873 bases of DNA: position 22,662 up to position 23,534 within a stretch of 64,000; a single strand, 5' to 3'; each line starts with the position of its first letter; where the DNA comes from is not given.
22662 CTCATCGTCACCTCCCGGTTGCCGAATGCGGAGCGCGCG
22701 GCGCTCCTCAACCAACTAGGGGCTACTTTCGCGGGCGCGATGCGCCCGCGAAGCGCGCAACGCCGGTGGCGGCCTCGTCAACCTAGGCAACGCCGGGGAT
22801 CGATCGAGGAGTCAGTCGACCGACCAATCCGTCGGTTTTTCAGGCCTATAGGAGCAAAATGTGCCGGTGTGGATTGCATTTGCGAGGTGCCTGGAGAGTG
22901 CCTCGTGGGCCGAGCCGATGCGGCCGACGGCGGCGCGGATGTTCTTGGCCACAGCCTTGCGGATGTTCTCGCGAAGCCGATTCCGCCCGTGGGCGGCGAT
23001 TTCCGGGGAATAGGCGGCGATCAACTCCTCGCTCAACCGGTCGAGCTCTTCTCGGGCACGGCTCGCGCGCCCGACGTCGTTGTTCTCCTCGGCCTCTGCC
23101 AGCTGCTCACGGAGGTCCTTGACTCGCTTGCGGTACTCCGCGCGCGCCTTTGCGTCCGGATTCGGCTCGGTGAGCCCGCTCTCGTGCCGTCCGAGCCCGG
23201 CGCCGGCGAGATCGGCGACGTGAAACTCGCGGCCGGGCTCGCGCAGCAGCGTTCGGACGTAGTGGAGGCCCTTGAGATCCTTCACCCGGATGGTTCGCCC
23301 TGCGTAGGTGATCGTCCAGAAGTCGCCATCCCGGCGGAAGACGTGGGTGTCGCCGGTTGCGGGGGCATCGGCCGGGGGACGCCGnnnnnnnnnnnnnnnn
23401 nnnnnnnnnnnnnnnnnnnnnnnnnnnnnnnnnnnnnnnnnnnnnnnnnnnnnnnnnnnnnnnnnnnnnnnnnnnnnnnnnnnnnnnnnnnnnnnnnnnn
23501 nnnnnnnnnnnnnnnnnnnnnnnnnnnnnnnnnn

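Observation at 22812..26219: Solitary 1135-aa STAND NTPase with TPR sensor and an unrecognised C-terminal module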

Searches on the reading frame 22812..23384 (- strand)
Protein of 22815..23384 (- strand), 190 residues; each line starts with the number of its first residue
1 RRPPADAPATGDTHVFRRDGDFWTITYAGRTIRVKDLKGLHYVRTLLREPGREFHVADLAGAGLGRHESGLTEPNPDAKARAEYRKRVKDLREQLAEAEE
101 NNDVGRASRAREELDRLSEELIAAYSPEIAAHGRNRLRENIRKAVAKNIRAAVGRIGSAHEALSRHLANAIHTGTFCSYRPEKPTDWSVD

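Call 8: find_homologous_proteins(query=window:22815-23384:-)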
Query seq(190 aa) (190 aa): 50 proteins with E <= 0.001 among 1085 candidates.
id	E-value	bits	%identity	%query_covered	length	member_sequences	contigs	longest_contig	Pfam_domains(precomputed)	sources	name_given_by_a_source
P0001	2.9e-46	176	47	98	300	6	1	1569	-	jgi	-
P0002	1.1e-42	164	49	97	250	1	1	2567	-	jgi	jgi:hypothetical protein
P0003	6.0e-40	155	45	98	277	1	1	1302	-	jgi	jgi:hypothetical protein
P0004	9.0e-40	155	47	92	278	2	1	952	-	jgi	jgi:hypothetical protein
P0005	3.0e-39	153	47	94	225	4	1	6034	-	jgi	jgi:hypothetical protein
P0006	5.9e-39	152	43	98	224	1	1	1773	-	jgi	jgi:uncharacterized membrane protein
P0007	1.4e-38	151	46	93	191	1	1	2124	-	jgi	jgi:hypothetical protein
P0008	1.8e-38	151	46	93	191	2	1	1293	-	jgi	jgi:hypothetical protein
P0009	2.0e-38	151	46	92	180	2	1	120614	-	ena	-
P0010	2.3e-38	150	42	93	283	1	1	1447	-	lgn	-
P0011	4.7e-38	149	46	92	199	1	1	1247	-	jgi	jgi:hypothetical protein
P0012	3.4e-36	143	45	91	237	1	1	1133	-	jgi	jgi:hypothetical protein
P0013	4.4e-36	143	43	97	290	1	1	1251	-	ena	-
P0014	8.4e-36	142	42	98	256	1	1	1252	-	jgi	jgi:hypothetical protein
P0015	1.1e-35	142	45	96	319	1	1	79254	PF00498.32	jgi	jgi:FHA domain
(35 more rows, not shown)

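Call 19: predict_structure(alignment_id=A1)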
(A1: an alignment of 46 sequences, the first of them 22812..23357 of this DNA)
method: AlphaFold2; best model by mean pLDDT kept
length: 181 residues; sequences in the alignment: 46
mean_pLDDT: 88.6   pTM: 0.66
mean pLDDT of the five models: 88.6, 87.5, 86.7, 86.6, 85.5
residues with pLDDT >= 90: 131; 70-90: 25; 50-70: 17; < 50: 8
segments of 3 or more residues with pLDDT < 50: 58-65
pLDDT, mean of each block of 10 residues (from residue 1): 87 97 97 97 95 64 54 89 97 97 91 69 74 96 98 98 97 96 92
secondary structure, 60 per line:
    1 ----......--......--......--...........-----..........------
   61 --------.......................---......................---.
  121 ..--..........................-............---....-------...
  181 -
elements in order: E5-10 E13-18 E21-26 H29-39 H47-54 H69-91 H95-116 H125-150 H152-161 E167-170 E178-180

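Call 28: find_related_loci(query=A2, collection=genome_contigs, flank=8000)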
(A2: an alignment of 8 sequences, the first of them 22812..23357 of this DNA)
Query A2 (181 aa) in genome_contigs; peptide patterns used: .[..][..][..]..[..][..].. (x = any residue, [..] = any of these).
27 stretches matched a pattern; 23 encode a relative of the query (tblastn E <= 1e-3); 23 distinct loci.
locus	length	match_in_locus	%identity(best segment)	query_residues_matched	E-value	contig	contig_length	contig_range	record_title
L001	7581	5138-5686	48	1-180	1e-42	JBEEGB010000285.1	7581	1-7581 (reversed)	MAG: Acidimicrobiaceae bacterium isolate BP_88 scaffold_60201, whole genome shotgun sequence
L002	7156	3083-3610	44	5-180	1e-42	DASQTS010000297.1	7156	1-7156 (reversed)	MAG TPA_asm: Thermoleophilaceae bacterium isolate SMAG_U10941 k141_463184, whole genome shotgun sequence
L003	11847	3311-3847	47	5-180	9e-41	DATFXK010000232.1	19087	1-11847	MAG TPA_asm: Acidimicrobiia bacterium isolate SMAG_U9515 k141_12416728, whole genome shotgun sequence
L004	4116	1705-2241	45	2-180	2e-39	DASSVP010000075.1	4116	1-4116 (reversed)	MAG TPA_asm: Thermoleophilaceae bacterium isolate SMAG_U599 k141_384884, whole genome shotgun sequence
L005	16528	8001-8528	45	7-178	1e-37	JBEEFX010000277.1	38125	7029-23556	MAG: Acidimicrobiaceae bacterium isolate BP_91 scaffold_127628, whole genome shotgun sequence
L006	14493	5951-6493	46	5-180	3e-37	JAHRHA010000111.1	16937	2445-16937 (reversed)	MAG: Micromonosporaceae bacterium isolate CR_Sed_300A_bin.20 scaffold_495, whole genome shotgun sequence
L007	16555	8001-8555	42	9-178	3e-36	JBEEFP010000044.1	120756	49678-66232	MAG: Actinomycetota bacterium isolate BP_99 scaffold_2164647, whole genome shotgun sequence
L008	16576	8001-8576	43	6-180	5e-36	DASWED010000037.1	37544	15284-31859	MAG TPA_asm: Actinomycetota bacterium isolate SMAG_U2753 k141_332429, whole genome shotgun sequence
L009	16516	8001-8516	40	6-180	4e-35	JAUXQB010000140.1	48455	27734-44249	MAG: Actinomycetota bacterium isolate C12_concoct.bin.167 C12_k141_220307, whole genome shotgun sequence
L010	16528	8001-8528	44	7-178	7e-35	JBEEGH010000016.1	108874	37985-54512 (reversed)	MAG: Acidimicrobiaceae bacterium isolate BP_82 scaffold_3446333, whole genome shotgun sequence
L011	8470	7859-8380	42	9-178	9e-34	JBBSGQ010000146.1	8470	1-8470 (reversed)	MAG: Acidimicrobiales bacterium isolate LS2_sbin.43 LS2_sbin.43_K_715512_L_8470_cov_11.0000, whole genome shotgun sequen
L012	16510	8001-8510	37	6-179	1e-33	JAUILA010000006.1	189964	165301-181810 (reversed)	MAG: Bacteroidia bacterium isolate Co_bin.384 NODE_783_length_189964_cov_1.580983, whole genome shotgun sequence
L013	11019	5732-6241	36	5-178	2e-33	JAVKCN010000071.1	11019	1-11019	MAG: Cyclobacteriaceae bacterium isolate F4-SAH-22 k141_56383, whole genome shotgun sequence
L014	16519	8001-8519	46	5-180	3e-33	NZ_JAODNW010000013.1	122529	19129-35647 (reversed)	Chelativorans intermedius strain LMG 28482 contig13, whole genome shotgun sequence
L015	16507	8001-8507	37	7-178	5e-33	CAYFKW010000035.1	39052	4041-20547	MAG TPA_asm: uncultured Desulfobacula sp. isolate ERP019367_co2_15 genome assembly, contig: NODE_873_length_39052_cov_3.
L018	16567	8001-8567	37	7-172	2e-29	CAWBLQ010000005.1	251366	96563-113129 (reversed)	MAG: Candidatus Binataceae bacterium isolate MFD02248.bin.1.59 genome assembly, contig: contig_25067, whole genome shotg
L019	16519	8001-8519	38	6-180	2e-26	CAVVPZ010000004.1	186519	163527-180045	MAG: uncultured Actinomycetes bacterium isolate MFD02581.bin.2.207 genome assembly, contig: contig_123291, whole genome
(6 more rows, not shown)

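Call 44: search_protein_representatives(alignment_id=A1)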
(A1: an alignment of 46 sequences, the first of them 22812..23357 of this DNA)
Query: 46 sequences, 263 profile positions. Proteins with E-value up to 0.001 (for the whole library): 17839; up to 1e-10: 14356; up to 1e-30: 7440. The best 150 are listed.
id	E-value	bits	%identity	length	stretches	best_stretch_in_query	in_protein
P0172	3.0e-95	335.2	-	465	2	67-258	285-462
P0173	4.2e-85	301.9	-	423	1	5-262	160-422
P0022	1.1e-84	300.6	-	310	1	5-261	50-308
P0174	1.3e-83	297.0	-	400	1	6-262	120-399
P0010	2.0e-83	296.5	-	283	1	6-262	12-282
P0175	2.6e-83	296.1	-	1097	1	5-262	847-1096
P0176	2.6e-83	296.0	-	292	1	13-262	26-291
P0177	6.5e-82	291.5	-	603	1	7-262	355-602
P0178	7.6e-82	291.2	-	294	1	12-262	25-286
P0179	1.8e-81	290.0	-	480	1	4-262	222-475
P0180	1.9e-81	289.9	-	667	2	57-262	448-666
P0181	3.2e-81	289.2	-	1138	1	6-262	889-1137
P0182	3.4e-81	289.1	-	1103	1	7-262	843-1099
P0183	3.5e-81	289.1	-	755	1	4-262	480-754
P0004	3.8e-81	288.9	-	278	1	22-262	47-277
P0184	4.0e-81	288.9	-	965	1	52-262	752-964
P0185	5.7e-81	288.4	-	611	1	72-262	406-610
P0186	6.0e-81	288.3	-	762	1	8-262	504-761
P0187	8.3e-81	287.8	-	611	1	5-262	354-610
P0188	8.9e-81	287.8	-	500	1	8-262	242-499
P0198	6.1e-80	285.0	-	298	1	60-262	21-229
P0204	2.3e-79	283.1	-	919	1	40-262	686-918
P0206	2.6e-79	282.9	-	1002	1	9-262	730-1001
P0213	1.7e-78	280.3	-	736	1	4-262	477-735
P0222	2.7e-78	279.6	-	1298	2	54-262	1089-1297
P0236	8.7e-78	277.9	-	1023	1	53-262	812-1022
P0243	1.6e-77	277.1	-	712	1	65-261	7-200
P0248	1.9e-77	276.8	-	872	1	66-262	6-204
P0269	7.0e-77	275.0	-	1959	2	6-262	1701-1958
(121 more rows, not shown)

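Call 49: search_protein_families(library=pfam, proteins=[P0172, P0177, P0180, P0183, P0184, P0243, P0248, P0222, P0269, P0198], max_evalue=0.0001)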
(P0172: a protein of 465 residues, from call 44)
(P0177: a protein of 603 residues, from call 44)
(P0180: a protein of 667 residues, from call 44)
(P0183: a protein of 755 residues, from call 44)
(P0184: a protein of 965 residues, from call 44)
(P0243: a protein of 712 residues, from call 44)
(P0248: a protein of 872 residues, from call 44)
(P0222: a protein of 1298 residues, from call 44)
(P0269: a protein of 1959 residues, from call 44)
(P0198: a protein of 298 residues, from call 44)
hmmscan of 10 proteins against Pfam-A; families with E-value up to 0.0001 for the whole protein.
P0172 (465 aa): 0 families

P0177 (603 aa): 0 families

P0180 (667 aa): 1 family
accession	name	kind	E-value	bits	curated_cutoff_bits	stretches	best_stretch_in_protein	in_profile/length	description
PF13424.12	TPR_12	-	2.6e-08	34.4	30.1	1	305-378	4-76/77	Tetratricopeptide repeat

P0183 (755 aa): 2 families
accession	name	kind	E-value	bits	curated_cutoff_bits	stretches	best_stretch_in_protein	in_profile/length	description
PF13424.12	TPR_12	-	3.7e-06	27.5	30.1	0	83-129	4-52/77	Tetratricopeptide repeat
PF07719.23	TPR_2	-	7.1e-06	26.2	27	0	83-112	2-31/34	Tetratricopeptide repeat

P0184 (965 aa): 3 families
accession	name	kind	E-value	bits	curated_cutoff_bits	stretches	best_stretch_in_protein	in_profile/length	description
PF13185.12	GAF_2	-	2.9e-22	79.8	28.6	1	597-738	4-135/136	GAF domain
PF01590.32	GAF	-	2.5e-20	73.8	22.4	1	605-736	10-131/133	GAF domain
PF13492.12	GAF_3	-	3.8e-15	56.9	27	1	604-739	9-128/129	GAF domain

P0243 (712 aa): 10 families
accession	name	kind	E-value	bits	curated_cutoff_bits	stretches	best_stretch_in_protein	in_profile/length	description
PF14559.12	TPR_19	-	9.3e-14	52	25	1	599-640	4-45/68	Tetratricopeptide repeat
PF07719.23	TPR_2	-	3.6e-12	45.8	27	0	590-618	5-33/34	Tetratricopeptide repeat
PF13431.12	TPR_17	-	6.5e-11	42.1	24.4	0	611-640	4-33/34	Tetratricopeptide repeat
PF00515.34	TPR_1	-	1.1e-10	41.3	27.8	0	591-618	6-33/34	Tetratricopeptide repeat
PF13414.12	TPR_11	-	1.6e-10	40.9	26.8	0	593-634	1-42/42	TPR repeat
PF13428.12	TPR_14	-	6.6e-10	39.1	23.5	0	592-628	7-43/44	Tetratricopeptide repeat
PF13176.12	TPR_7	-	2.5e-07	30.7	27.9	0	591-614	4-27/36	Tetratricopeptide repeat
PF13181.12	TPR_8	-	2.8e-07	30.6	25.7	0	624-640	5-21/34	Tetratricopeptide repeat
PF13424.12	TPR_12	-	3.4e-07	30.8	30.1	0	545-580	35-74/77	Tetratricopeptide repeat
PF13432.12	TPR_16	-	6.1e-07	30.2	32.7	1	566-618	12-63/65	Tetratricopeptide repeat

P0248 (872 aa): 7 families
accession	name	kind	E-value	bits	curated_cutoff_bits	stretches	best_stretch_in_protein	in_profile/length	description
PF00211.25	Guanylate_cyc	-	7.1e-12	45.7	21.9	1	234-392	10-179/183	Adenylate and Guanylate cyclase catalytic domain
PF13431.12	TPR_17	-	1.6e-11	43.9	24.4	0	634-652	2-20/34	Tetratricopeptide repeat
PF00515.34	TPR_1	-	3.4e-09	36.6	27.8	1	761-791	3-33/34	Tetratricopeptide repeat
PF07719.23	TPR_2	-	1.2e-08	34.9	27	0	761-791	3-33/34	Tetratricopeptide repeat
PF13414.12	TPR_11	-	6.2e-08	32.7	26.8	0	766-794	1-29/42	TPR repeat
PF13176.12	TPR_7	-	5.7e-05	23.3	27.9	0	762-790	2-32/36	Tetratricopeptide repeat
PF13181.12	TPR_8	-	6.4e-05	23.2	25.7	0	762-786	4-28/34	Tetratricopeptide repeat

P0222 (1298 aa): 7 families
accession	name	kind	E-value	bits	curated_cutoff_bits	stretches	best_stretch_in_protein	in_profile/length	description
PF13191.12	AAA_16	-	2.5e-26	93.6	32.6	1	11-188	2-167/167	AAA ATPase domain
PF00211.25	Guanylate_cyc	-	2.3e-13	50.6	21.9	1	922-1078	7-174/183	Adenylate and Guanylate cyclase catalytic domain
PF00515.34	TPR_1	-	1.9e-08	34.2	27.8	0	821-844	8-31/34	Tetratricopeptide repeat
PF13401.12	AAA_22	-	7.2e-07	30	27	1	33-189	5-122/130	AAA domain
PF13181.12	TPR_8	-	1.1e-06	28.8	25.7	0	459-489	3-33/34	Tetratricopeptide repeat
PF13424.12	TPR_12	-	1.7e-05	25.4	30.1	0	427-488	16-76/77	Tetratricopeptide repeat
PF07719.23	TPR_2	-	5.9e-05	23.3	27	0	459-489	3-33/34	Tetratricopeptide repeat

P0269 (1959 aa): 4 families
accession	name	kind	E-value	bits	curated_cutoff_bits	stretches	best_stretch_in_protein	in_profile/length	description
PF13191.12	AAA_16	-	1.7e-33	116.9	32.6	2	866-1037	2-166/167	AAA ATPase domain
PF17874.7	TPR_MalT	-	3.1e-08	33.7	45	1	464-701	25-268/336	MalT-like TPR region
PF13401.12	AAA_22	-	7.8e-06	26.7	27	0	888-1022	5-103/130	AAA domain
PF14559.12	TPR_19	-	5e-05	24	25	0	1569-1614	15-59/68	Tetratricopeptide repeat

P0198 (298 aa): 0 families

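Call 79: fold_search(model_id=the predicted structure, library=pdb)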
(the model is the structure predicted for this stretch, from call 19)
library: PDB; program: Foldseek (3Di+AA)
matches with E <= 10: 221; with E <= 0.001: 0
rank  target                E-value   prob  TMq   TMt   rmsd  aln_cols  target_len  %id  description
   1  4b09_B                3.3e-01  0.57  0.23  0.20   9.2        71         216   18  Structure of unphosphorylated BaeR dimer (released 2013-07-10)
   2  4b09_A                3.5e-01  0.51  0.24  0.20   9.9        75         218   17  Structure of unphosphorylated BaeR dimer (released 2013-07-10)
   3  2d1v                  3.5e-01  0.47  0.21  0.35   7.9        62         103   13  Crystal structure of DNA-binding domain of Bacillus subtilis YycF (released 2006-09-12)
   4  8hvr_I                3.9e-01  0.14  0.23  0.17  22.6       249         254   14  Cryo-EM structure of AfsR-dependent transcription activation complex with afsS promoter (released 2023-12-27)
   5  9ji5_J                5.0e-01  0.38  0.21  0.37   7.9        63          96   11  Cryo-EM structure of Mycobacterium tuberculosis transcription activation complex with six PhoP molecules (released 2025-09-17)
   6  5x5l_E                5.0e-01  0.33  0.22  0.37  13.1        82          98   18  Crystal structure of response regulator AdeR DNA binding domain in complex with an intercistronic region (released 2017-08-30)
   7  6iju                  6.0e-01  0.47  0.22  0.39   5.5        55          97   13  The DNA binding domain of a response regulator ArlR from Staphylococcus aureus (released 2019-10-16)
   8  3r0j_B                6.0e-01  0.35  0.21  0.18   7.7        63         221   11  Structure of PhoP from Mycobacterium tuberculosis (released 2011-07-13)
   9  8uvx_A                6.0e-01  0.33  0.20  0.17   7.9        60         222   23  CosR DNA bound form I (released 2024-01-31)
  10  6zwt_A                6.3e-01  0.38  0.21  0.34   6.7        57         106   16  Crystal structure of DNA-binding domain of OmpR of two-component system of Acinetobacter baumannii (released 2021-08-11)
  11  6zwt_B                6.3e-01  0.35  0.20  0.35   7.4        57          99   14  Crystal structure of DNA-binding domain of OmpR of two-component system of Acinetobacter baumannii (released 2021-08-11)
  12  3r0j_A                6.3e-01  0.28  0.21  0.18   9.2        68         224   12  Structure of PhoP from Mycobacterium tuberculosis (released 2011-07-13)
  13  4ixa_A                7.2e-01  0.18  0.21  0.35  13.6        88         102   16  Structure of DNA-binding domain of the response regulator SaeR from Staphylococcus epidermidis (released 2014-01-29)
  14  4kfc_B                7.6e-01  0.28  0.21  0.17   7.4        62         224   14  Crystal structure of a hyperactive mutant of response regulator KdpE complexed to its promoter DNA (released 2014-02-19)
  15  5ju7                  7.6e-01  0.23  0.21  0.34   7.7        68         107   16  DNA BINDING DOMAIN OF E.COLI CADC (released 2017-04-26)
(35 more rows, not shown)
